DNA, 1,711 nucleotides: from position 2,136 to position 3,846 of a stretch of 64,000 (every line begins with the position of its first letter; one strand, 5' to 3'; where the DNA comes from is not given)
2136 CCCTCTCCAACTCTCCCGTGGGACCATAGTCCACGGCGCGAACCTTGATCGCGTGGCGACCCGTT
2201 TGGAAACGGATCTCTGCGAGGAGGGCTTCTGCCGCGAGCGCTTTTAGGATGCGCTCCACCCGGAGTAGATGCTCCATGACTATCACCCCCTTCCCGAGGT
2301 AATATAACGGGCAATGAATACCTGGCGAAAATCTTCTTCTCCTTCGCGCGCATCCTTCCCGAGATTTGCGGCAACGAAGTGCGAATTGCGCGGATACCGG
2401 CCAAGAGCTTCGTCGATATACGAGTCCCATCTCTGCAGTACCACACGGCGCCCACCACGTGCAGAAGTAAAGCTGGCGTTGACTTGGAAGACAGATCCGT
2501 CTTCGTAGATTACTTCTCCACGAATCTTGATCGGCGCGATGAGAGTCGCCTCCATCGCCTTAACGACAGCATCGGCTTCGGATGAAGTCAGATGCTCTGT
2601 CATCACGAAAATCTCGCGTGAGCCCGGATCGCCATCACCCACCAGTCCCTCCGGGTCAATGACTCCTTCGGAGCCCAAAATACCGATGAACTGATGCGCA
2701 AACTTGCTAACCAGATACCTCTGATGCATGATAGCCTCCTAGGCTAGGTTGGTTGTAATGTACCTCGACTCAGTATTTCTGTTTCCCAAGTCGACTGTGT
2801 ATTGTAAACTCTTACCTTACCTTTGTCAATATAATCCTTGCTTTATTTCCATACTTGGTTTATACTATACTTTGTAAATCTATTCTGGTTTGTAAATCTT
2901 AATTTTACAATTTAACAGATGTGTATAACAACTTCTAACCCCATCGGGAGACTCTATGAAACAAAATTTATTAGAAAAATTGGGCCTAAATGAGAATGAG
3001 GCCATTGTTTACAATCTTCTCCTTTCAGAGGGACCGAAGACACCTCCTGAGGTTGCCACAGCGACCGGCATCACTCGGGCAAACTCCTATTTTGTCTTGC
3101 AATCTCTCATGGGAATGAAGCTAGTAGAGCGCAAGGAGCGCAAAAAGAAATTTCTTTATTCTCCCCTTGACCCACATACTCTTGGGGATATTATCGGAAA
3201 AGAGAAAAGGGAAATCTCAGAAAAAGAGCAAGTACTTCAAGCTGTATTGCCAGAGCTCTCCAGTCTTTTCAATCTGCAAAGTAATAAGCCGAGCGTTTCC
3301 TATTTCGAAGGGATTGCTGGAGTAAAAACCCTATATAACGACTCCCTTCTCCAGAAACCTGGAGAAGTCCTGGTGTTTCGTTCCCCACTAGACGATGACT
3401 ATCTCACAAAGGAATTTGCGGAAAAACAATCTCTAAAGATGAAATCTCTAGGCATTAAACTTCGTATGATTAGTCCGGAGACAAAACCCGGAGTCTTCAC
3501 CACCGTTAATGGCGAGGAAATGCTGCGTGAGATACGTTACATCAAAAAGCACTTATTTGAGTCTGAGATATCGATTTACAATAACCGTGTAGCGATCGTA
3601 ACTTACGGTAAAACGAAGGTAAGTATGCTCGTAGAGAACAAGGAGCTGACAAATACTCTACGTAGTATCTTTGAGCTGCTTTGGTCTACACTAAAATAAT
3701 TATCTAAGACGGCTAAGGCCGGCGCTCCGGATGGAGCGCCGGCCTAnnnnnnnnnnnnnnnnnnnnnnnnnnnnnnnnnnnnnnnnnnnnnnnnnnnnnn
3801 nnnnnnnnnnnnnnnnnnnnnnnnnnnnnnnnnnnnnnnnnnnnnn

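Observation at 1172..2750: GC-rich (~55-58%) insert with a tightly coupled 2-gene cassette of unknown function and ~850 nt without convincing ORFs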

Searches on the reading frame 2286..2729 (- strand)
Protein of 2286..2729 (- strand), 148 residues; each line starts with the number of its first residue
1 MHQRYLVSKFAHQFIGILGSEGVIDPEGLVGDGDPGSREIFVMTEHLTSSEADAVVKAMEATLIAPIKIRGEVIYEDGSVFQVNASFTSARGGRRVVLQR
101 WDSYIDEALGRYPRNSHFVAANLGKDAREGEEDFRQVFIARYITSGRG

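Call 8: search_protein_families(library=pfam, proteins=[window:2286-2729:-], max_evalue=1)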
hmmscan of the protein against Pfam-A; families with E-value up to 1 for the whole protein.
window:2286-2729:- (148 aa): 0 families

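Call 9: search_protein_families(library=phrogs, proteins=[window:2286-2729:-], max_evalue=1)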
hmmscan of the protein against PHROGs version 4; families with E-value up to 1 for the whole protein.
window:2286-2729:- (148 aa): 2 families
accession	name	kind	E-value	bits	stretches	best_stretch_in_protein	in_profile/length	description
phrog_15503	-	unknown function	0.045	14.1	1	70-98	159-187/245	-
phrog_12916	-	unknown function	0.19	12.8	1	80-102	25-46/51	-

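Call 11: find_homologous_proteins(query=window:2286-2729:-)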
Query window:2286-2729:- (148 aa): 3 proteins with E <= 0.001 among 31 candidates.
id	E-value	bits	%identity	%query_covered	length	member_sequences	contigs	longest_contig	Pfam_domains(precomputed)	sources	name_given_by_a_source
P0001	2.2e-91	321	100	100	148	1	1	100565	-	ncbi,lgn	-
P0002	3.7e-49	185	68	92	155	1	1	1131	-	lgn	-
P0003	8.4e-39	151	62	93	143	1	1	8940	-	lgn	-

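Call 13: find_encoding_contigs(protein=P0003, flank=10000)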
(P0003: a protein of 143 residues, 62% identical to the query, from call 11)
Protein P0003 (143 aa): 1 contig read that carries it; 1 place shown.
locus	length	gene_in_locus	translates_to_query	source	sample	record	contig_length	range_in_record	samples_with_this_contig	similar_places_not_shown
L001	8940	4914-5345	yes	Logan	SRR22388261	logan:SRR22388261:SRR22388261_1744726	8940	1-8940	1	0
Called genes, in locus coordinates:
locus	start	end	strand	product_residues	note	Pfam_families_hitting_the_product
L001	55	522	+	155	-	PF18931:DUF5680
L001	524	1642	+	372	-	PF00226:DnaJ, PF01556:DnaJ_C, PF27659:CHP02642 (faint), PF00684:DnaJ_CXXCXGXG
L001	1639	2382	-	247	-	PF01978:TrmB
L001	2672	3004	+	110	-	-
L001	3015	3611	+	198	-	-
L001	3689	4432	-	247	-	PF01978:TrmB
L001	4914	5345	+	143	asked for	-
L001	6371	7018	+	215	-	PF00990:GGDEF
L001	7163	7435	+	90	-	-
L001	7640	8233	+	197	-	PF09652:Cas_VVA1548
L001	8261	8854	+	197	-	-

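Call 14: find_encoding_contigs(protein=P0002, flank=10000)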
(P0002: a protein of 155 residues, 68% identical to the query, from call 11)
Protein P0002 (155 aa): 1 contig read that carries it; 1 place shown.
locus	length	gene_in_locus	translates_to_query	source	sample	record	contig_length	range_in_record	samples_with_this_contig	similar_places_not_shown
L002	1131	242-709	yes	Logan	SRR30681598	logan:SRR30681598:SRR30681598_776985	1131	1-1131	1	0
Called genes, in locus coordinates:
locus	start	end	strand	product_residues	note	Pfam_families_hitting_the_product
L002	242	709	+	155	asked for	-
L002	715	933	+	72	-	-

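Call 15: find_encoding_contigs(protein=P0001, flank=10000)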
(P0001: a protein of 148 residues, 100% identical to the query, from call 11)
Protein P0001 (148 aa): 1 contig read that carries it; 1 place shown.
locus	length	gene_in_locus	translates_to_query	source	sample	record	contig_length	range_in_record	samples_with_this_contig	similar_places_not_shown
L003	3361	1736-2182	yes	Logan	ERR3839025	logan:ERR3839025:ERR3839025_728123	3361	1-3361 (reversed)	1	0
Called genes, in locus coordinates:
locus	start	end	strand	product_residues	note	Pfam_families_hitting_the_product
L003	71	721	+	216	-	-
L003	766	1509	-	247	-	PF01978:TrmB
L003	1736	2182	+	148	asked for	-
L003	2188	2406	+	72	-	-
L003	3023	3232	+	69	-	-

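Call 62: predict_structure(alignment_id=A2)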
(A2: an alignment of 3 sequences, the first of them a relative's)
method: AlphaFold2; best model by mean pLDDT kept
length: 148 residues; sequences in the alignment: 3
mean_pLDDT: 42.9   pTM: 0.28
mean pLDDT of the five models: 42.9, 41.1, 40.6, 35.9, 34.1
residues with pLDDT >= 90: 0; 70-90: 0; 50-70: 17; < 50: 131
segments of 3 or more residues with pLDDT < 50: 1-51, 53-56, 58-73, 82-102, 107-119, 122-124, 136-148
pLDDT, mean of each block of 10 residues (from residue 1): 28 44 38 37 44 48 38 47 46 45 49 46 49 48 34
secondary structure, 60 per line:
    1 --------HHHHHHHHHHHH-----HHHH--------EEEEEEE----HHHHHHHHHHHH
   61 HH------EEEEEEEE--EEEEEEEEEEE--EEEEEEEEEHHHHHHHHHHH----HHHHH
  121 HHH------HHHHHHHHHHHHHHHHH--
elements in order: H9-20 H26-29 E38-44 H49-62 E69-76 E79-89 E92-100 H101-111 H116-123 H130-146

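Call 66: search_protein_representatives(alignment_id=A2)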
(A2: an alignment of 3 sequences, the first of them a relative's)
Query: 3 sequences, 149 profile positions. Proteins with E-value up to 0.001 (for the whole library): 9; up to 1e-10: 5; up to 1e-30: 1. The best 9 are listed.
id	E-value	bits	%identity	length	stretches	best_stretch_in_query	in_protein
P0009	5.6e-41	156.5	-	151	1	11-137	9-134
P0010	3.2e-28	115.1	-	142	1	10-144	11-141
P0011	2.4e-23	99.3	-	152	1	12-139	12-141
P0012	1.1e-16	77.6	-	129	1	11-143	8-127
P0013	6.2e-14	68.7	-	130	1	17-135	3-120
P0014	3.9e-08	49.9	-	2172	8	63-100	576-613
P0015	5.0e-08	49.6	-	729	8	50-108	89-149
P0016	1.8e-05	41.2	-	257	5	92-133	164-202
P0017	4.5e-04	36.7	-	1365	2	10-42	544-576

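Call 73: search_protein_families(library=padloc, proteins=[window:2286-2729:-], max_evalue=0.01)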
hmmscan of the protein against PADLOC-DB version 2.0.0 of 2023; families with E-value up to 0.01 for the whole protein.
window:2286-2729:- (148 aa): 0 families

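Call 74: search_protein_families(library=ncbifam, proteins=[window:2286-2729:-], max_evalue=0.001)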
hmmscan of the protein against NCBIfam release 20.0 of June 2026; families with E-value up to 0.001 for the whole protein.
window:2286-2729:- (148 aa): 0 families

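Call 92: search_solved_structures(query=A2, max_evalue=1)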
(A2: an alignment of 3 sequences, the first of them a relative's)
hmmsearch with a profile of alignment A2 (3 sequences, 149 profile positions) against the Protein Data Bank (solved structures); distinct sequences matched with E-value up to 1: 1.
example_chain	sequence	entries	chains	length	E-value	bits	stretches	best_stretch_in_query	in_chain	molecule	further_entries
8b8b_A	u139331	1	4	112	0.073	16.5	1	12-75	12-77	Munia Bornavirus 1 phosphoprotein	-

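Call 104: list_cluster_members(proteins=[P0001, P0004, P0018])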
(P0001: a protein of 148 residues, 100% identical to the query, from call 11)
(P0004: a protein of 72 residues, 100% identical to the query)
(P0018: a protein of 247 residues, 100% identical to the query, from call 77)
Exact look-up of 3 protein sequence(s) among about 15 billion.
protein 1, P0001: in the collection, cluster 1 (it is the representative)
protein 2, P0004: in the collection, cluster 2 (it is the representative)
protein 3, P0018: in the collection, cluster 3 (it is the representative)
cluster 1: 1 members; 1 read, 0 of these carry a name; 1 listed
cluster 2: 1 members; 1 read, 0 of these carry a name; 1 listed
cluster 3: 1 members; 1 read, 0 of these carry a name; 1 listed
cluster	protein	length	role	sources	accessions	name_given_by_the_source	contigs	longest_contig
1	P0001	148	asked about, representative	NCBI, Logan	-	-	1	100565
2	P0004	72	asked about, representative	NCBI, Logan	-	-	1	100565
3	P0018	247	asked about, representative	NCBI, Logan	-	-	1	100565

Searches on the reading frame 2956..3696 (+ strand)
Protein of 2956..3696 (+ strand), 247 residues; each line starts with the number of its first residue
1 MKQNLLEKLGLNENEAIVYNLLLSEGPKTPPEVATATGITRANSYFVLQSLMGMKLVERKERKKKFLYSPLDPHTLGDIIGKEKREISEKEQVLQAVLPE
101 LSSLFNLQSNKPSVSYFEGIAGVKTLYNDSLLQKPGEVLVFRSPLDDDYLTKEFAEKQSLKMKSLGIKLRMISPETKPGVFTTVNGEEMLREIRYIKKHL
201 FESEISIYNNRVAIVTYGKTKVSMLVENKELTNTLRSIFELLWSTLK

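Call 8: search_protein_families(library=pfam, proteins=[window:2956-3696:+], max_evalue=1)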
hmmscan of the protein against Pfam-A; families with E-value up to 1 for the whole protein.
window:2956-3696:+ (247 aa): 2 families
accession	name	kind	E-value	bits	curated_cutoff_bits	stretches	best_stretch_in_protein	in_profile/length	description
PF01978.25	TrmB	-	6.5e-16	58.4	25.6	1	6-73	1-67/68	Sugar-specific transcriptional regulator TrmB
PF09339.16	HTH_IclR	-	0.084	13.1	22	1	23-59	12-50/52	IclR helix-turn-helix domain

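Call 73: search_protein_families(library=padloc, proteins=[window:2956-3696:+], max_evalue=0.01)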
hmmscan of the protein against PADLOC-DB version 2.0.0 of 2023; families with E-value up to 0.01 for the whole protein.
window:2956-3696:+ (247 aa): 1 family
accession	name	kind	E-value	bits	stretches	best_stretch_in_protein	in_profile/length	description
PDLC01438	Csa3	-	0.00034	18.7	1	5-98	141-228/305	"CAS-I,CAS-II,CAS-III,CAS-IV,CAS-V,CAS-VI; associated_signaling"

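Call 74: search_protein_families(library=ncbifam, proteins=[window:2956-3696:+], max_evalue=0.001)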
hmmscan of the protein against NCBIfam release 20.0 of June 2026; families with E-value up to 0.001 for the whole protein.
window:2956-3696:+ (247 aa): 2 families
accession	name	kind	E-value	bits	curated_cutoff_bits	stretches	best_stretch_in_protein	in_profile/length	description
NF047390.1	TransRegTrmBL1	equivalog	0.00022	20.3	650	1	5-83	9-86/341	HTH-type sugar sensing transcriptional regulator TrmBL1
NF053606.1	Sta1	subfamily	0.00056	20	80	0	10-65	17-72/100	Sta1 family transcriptional regulator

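Call 77: find_homologous_proteins(query=window:2956-3696:+, max_evalue=1e-30)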
Query window:2956-3696:+ (247 aa): 9 proteins with E <= 1e-30 among 866 candidates.
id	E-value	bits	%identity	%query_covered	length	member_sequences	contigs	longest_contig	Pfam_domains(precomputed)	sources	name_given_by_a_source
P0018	1.0e-152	524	100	100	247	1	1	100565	PF01978.26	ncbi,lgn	-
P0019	7.0e-123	427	78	100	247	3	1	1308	PF01978.26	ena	-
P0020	7.8e-118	410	77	100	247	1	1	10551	PF01978.26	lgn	-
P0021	2.2e-104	366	68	100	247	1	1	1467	PF01978.26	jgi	jgi:sugar-specific transcriptional regulator TrmB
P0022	4.0e-91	323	61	100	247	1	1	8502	PF01978.26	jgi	jgi:sugar-specific transcriptional regulator TrmB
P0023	7.0e-91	322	61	100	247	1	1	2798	PF01978.26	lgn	-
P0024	2.1e-87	311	58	100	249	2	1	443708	PF01978.26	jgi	-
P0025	2.5e-52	196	41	98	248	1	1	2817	PF01978.26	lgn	-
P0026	1.1e-47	181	42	100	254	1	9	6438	PF01978.26,PF12802.14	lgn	-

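Call 78: find_encoding_contigs(protein=P0023, flank=10000)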
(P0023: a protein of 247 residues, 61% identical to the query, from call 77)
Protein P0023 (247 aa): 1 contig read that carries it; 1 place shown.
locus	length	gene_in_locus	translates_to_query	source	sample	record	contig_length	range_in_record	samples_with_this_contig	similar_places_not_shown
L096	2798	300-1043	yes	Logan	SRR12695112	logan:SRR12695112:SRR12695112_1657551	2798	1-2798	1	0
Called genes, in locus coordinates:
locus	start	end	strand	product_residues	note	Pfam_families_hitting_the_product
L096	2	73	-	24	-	?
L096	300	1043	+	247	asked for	PF01978:TrmB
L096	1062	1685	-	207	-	-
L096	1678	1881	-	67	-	PF01455:HupF_HypC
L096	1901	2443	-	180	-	PF28549:NDPSase_N, PF00293:NUDIX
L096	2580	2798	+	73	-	?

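Call 79: find_encoding_contigs(protein=P0026, flank=10000)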
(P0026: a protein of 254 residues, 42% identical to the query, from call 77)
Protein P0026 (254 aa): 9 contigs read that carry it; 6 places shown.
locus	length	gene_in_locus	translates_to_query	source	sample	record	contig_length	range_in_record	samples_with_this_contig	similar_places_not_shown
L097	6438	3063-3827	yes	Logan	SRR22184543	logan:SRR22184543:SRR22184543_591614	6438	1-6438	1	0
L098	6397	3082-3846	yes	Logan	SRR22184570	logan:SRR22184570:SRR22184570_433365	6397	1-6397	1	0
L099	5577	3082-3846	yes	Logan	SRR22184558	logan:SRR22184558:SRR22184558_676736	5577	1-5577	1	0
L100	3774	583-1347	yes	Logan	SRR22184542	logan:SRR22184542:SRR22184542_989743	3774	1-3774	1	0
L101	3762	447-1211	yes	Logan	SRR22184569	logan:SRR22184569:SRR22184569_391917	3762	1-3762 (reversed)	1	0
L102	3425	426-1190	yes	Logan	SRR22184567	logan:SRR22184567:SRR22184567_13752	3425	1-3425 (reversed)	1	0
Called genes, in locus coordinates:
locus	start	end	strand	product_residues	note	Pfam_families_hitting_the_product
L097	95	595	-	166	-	-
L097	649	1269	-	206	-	PF00990:GGDEF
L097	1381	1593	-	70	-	-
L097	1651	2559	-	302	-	PF01368:DHH (weak)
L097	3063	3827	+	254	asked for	PF01978:TrmB, PF12802:MarR_2 (weak)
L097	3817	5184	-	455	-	PF02353:CMAS, PF13489:Methyltransf_23 (weak), PF13847:Methyltransf_31, PF08241:Methyltransf_11, PF08242:Methyltransf_12, PF13649:Methyltransf_25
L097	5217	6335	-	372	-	PF00226:DnaJ, PF01556:DnaJ_C, PF27659:CHP02642 (faint), PF00684:DnaJ_CXXCXGXG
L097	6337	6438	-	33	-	?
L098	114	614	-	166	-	-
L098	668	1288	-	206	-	PF00990:GGDEF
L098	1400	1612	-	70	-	-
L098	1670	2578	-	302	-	PF01368:DHH (weak)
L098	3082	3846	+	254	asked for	PF01978:TrmB, PF12802:MarR_2 (weak)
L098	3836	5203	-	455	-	PF02353:CMAS, PF13489:Methyltransf_23 (weak), PF13847:Methyltransf_31, PF08241:Methyltransf_11, PF08242:Methyltransf_12, PF13649:Methyltransf_25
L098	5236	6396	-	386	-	?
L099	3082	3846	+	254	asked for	PF01978:TrmB, PF12802:MarR_2 (weak)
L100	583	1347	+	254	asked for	PF01978:TrmB, PF12802:MarR_2 (weak)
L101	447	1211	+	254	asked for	PF01978:TrmB, PF12802:MarR_2 (weak)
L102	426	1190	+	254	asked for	PF01978:TrmB, PF12802:MarR_2 (weak)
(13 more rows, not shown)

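Call 80: find_encoding_contigs(protein=P0025, flank=10000)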
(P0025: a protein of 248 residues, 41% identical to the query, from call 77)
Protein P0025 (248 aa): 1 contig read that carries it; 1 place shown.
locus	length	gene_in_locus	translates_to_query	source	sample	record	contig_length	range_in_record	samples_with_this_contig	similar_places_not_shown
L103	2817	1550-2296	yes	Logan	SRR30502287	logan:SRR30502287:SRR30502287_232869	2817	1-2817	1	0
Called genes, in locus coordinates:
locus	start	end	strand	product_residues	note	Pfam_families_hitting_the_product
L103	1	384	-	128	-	?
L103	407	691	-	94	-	-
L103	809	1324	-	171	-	-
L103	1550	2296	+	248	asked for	PF01978:TrmB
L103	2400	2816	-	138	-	?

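Call 107: search_dna_similar(query=window:2956-3696:+, collection=phages, mode=protein, max_evalue=0.00001, max_rows=10)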
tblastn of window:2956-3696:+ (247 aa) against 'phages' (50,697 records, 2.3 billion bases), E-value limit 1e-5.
No match.
